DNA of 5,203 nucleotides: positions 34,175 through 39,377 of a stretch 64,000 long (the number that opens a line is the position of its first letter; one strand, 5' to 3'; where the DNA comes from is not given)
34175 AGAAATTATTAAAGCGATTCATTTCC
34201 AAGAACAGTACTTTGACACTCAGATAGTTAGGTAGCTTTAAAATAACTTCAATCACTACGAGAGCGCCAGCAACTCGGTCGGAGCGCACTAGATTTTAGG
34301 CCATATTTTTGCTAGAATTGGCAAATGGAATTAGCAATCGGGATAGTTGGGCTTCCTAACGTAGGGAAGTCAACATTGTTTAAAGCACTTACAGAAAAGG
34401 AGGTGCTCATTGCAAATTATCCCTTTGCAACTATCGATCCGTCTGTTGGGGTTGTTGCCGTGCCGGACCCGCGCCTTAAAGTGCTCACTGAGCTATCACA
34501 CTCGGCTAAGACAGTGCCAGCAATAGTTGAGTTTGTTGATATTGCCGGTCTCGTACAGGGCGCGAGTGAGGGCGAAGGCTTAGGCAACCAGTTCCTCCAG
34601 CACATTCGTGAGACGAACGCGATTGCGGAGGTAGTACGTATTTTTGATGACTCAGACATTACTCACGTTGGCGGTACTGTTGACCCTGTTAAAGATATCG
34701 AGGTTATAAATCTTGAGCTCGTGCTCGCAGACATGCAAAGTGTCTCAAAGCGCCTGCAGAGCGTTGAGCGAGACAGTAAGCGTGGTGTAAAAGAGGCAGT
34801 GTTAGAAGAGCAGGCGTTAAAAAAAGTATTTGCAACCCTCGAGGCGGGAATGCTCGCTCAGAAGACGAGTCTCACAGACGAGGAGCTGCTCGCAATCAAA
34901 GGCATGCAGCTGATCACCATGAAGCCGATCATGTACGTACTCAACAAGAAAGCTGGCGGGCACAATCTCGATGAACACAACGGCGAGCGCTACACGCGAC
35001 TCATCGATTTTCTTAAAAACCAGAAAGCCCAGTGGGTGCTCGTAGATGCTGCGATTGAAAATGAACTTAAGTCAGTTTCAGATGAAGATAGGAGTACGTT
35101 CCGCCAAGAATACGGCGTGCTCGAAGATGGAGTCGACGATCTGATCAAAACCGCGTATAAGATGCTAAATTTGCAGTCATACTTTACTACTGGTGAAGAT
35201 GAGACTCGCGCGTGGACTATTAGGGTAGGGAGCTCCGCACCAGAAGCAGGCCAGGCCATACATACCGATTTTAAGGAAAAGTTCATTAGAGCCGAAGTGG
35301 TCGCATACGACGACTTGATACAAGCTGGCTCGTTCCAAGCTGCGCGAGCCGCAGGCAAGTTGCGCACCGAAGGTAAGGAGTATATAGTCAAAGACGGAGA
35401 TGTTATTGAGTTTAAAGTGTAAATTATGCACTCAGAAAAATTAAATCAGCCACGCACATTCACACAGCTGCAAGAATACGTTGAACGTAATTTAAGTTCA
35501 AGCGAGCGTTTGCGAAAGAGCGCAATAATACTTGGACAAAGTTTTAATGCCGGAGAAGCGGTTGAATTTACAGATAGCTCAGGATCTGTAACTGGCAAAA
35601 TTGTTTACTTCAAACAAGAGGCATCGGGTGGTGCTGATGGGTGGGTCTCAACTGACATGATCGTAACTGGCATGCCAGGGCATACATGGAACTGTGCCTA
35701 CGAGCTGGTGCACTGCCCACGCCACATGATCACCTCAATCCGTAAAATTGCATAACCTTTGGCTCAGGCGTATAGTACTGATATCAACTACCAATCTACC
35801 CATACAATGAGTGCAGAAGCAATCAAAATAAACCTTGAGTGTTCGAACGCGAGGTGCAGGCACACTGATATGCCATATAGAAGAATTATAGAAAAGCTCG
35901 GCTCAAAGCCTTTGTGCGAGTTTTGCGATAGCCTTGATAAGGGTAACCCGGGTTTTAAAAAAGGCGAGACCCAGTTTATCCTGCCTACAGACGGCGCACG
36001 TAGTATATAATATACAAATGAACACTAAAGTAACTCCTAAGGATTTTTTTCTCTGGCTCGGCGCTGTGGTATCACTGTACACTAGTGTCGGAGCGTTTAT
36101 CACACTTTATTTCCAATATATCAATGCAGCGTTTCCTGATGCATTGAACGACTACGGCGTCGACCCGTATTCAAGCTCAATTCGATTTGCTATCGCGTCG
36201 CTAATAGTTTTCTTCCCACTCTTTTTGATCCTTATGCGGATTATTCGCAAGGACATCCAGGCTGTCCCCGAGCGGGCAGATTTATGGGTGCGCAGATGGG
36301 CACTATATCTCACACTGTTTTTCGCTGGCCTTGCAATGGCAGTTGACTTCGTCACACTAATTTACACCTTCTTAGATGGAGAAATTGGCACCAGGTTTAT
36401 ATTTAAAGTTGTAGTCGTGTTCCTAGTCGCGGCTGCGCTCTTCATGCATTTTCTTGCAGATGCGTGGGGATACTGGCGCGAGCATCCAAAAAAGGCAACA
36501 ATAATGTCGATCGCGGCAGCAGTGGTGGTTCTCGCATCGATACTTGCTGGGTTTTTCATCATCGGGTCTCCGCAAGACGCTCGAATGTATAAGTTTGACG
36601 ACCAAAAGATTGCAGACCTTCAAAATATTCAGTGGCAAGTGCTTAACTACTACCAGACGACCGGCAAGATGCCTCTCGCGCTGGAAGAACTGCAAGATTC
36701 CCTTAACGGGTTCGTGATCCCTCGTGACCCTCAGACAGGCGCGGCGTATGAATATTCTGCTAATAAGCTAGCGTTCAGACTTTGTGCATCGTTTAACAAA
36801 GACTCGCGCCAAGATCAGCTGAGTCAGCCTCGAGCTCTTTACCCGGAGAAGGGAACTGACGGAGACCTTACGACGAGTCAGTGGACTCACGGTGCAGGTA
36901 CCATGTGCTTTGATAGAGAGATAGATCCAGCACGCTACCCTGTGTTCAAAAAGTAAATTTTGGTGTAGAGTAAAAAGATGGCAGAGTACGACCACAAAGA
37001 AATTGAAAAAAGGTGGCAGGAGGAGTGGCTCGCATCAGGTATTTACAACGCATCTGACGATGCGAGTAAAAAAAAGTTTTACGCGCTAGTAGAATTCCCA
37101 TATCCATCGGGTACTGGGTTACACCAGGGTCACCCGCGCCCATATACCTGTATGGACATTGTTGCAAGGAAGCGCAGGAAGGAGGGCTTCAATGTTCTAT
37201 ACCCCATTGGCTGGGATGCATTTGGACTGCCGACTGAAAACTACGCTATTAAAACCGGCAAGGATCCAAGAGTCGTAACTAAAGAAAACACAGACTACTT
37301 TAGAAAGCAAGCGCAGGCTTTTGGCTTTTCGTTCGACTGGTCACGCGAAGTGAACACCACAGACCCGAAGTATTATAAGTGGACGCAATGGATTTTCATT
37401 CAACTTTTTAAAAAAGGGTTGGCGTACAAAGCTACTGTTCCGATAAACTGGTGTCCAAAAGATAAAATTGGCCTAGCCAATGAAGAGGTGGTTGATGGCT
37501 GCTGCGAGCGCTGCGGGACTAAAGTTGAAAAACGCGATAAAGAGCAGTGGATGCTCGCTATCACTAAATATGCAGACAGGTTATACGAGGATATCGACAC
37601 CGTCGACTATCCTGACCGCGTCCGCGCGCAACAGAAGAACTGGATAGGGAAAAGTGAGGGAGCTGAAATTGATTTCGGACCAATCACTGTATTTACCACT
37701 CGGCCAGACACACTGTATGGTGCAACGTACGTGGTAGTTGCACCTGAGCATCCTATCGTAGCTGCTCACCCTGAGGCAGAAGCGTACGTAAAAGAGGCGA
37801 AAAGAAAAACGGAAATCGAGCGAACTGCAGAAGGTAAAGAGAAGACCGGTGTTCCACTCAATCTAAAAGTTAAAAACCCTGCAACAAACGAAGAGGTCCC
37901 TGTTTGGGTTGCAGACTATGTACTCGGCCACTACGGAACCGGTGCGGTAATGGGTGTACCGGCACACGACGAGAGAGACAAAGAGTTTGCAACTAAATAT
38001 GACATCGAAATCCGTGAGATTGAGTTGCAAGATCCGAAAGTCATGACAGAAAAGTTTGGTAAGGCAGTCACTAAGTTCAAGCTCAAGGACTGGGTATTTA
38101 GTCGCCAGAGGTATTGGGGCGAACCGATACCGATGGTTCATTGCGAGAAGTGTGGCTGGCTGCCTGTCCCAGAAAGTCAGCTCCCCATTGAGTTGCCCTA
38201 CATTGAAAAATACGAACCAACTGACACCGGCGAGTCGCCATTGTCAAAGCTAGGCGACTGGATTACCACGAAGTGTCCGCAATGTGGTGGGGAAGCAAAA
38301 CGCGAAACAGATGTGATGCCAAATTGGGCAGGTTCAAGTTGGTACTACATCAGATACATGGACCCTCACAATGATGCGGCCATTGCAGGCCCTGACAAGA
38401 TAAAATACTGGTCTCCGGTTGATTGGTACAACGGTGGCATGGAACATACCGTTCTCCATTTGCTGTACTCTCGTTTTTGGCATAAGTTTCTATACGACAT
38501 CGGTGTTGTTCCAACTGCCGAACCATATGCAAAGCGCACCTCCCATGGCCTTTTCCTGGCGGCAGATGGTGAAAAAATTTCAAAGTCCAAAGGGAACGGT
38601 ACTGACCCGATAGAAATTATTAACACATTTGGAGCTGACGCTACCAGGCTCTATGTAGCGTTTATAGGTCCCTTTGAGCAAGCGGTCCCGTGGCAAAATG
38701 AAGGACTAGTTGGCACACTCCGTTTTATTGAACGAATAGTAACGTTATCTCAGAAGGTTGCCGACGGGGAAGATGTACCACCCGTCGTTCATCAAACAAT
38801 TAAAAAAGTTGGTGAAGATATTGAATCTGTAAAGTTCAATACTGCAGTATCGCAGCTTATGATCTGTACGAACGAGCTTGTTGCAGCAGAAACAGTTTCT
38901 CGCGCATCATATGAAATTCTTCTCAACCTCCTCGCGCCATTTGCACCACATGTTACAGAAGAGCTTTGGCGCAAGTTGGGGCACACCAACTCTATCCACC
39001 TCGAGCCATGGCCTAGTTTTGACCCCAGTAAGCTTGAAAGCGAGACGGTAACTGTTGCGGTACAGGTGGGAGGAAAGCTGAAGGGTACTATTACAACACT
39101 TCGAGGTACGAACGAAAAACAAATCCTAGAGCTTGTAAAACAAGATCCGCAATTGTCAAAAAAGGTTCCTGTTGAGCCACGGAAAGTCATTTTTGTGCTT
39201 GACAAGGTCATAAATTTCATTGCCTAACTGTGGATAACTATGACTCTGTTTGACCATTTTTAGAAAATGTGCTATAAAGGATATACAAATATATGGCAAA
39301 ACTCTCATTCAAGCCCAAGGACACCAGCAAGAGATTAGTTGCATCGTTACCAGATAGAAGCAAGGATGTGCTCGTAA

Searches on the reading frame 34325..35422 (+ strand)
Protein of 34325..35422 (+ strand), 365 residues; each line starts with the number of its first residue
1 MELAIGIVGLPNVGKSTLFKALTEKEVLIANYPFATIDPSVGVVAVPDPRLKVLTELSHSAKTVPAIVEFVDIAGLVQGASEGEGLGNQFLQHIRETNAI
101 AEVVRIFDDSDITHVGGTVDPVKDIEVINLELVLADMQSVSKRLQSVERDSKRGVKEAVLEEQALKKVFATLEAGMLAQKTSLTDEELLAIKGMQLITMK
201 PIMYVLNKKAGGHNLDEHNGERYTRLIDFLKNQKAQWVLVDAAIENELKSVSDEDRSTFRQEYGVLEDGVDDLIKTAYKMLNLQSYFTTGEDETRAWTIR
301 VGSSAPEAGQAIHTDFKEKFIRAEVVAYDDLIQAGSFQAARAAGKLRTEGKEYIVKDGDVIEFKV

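Call 87: search_protein_families(library=pfam, proteins=[window:34325-35422:+], max_evalue=0.00001)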
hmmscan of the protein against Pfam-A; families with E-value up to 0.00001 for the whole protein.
window:34325-35422:+ (365 aa): 3 families
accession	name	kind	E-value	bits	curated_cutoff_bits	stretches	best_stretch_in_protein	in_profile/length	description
PF06071.19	YchF-GTPase_C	-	1.9e-35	121.3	27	1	283-365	1-83/84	Protein of unknown function (DUF933)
PF01926.29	MMR_HSR1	-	7.6e-21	74.8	21.9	1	5-109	2-86/113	50S ribosome-binding GTPase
PF02421.24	FeoB_N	-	3.6e-08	33.5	27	1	5-50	3-48/156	Ferrous iron transport protein B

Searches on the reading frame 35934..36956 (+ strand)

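Call 87: search_protein_families(library=pfam, proteins=[window:35934-36956:+], max_evalue=0.00001)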
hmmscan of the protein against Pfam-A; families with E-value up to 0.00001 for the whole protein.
window:35934-36956:+ (340 aa): 1 family
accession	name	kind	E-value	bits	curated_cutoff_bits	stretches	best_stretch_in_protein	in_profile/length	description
PF18920.5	DUF5671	-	8.6e-22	77.9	28.4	1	38-171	2-130/132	Domain of unknown function (DUF5671)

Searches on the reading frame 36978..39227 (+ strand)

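Call 87: search_protein_families(library=pfam, proteins=[window:36978-39227:+], max_evalue=0.00001)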
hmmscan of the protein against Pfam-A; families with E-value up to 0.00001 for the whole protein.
window:36978-39227:+ (749 aa): 4 families
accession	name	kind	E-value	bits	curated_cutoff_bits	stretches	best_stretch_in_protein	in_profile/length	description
PF13603.12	tRNA-synt_1_2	-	7.6e-51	172.7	25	1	220-348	1-139/185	Leucyl-tRNA synthetase, editing domain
PF00133.28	tRNA-synt_1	-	5.2e-49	167.5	22.7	2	13-224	2-226/414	tRNA synthetases class I (I, L, M and V)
PF09334.17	tRNA-synt_1g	-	8.5e-26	91.1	20.1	1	40-188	7-151/391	tRNA synthetases class I (M)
PF08264.19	Anticodon_1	-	7.5e-22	78.2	25.1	1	604-712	8-143/148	Anticodon-binding domain of tRNA ligase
